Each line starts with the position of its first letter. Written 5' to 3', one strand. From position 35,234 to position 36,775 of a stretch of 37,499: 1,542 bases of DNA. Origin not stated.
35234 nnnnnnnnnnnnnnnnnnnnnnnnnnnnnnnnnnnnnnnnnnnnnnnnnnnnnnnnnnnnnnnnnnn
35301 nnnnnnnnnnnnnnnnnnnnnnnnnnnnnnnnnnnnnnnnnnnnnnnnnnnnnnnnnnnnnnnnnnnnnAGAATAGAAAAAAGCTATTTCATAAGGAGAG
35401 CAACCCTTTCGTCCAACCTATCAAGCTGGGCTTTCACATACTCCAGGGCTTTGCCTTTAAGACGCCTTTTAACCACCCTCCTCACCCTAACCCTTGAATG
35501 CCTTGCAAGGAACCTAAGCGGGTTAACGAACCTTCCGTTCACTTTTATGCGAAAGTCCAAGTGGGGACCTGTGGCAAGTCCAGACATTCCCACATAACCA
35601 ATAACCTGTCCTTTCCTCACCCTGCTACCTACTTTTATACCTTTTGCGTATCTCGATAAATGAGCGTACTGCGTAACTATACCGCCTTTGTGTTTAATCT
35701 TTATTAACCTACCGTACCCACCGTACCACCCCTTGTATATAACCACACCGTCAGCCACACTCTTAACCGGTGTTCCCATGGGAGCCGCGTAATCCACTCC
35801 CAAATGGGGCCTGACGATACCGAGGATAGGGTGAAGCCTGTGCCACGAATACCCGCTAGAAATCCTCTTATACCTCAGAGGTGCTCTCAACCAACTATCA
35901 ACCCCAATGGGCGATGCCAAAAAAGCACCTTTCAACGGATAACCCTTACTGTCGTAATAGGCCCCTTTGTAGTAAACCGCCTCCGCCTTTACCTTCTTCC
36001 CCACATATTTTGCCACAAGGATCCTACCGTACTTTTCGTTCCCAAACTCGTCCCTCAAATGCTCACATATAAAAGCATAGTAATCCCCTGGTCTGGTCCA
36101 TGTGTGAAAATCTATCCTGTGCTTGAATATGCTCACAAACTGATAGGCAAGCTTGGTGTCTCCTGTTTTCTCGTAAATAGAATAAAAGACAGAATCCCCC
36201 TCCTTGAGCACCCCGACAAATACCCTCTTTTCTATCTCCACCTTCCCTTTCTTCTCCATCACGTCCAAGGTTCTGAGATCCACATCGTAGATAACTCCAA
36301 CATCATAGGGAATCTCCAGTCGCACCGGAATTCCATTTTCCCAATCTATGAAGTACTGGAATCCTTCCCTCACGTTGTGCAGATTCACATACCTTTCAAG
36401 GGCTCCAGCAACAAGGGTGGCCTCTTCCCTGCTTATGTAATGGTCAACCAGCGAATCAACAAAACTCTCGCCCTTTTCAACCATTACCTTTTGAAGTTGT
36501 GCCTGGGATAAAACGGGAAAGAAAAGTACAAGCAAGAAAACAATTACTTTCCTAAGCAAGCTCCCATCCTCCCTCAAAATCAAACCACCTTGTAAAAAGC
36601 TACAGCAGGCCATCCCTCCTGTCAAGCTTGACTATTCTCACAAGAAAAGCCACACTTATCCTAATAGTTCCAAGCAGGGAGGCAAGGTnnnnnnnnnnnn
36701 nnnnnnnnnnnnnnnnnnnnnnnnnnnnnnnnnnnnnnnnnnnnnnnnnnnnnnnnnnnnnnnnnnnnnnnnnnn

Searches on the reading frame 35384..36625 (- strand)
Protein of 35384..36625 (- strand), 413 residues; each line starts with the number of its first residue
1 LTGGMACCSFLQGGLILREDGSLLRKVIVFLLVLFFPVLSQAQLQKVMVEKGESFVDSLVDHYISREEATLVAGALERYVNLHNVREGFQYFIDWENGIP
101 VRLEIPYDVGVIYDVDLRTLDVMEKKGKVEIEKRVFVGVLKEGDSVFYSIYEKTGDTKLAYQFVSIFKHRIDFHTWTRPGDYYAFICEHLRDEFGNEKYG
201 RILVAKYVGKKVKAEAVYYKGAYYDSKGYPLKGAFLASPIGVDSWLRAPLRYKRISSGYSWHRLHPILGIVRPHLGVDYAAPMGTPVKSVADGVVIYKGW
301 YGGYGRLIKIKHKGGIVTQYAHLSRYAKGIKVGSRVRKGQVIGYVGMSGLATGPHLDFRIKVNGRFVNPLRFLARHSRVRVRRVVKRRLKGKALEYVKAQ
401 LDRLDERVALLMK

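Call 40: search_protein_families(library=pfam, proteins=[window:35384-36625:-], max_evalue=0.0001)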
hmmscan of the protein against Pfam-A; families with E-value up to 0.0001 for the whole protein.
window:35384-36625:- (413 aa): 1 family
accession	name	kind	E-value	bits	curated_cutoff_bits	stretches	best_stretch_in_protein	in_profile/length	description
PF01551.29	Peptidase_M23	-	3.9e-33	113.9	28.7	1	273-369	2-96/96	Peptidase family M23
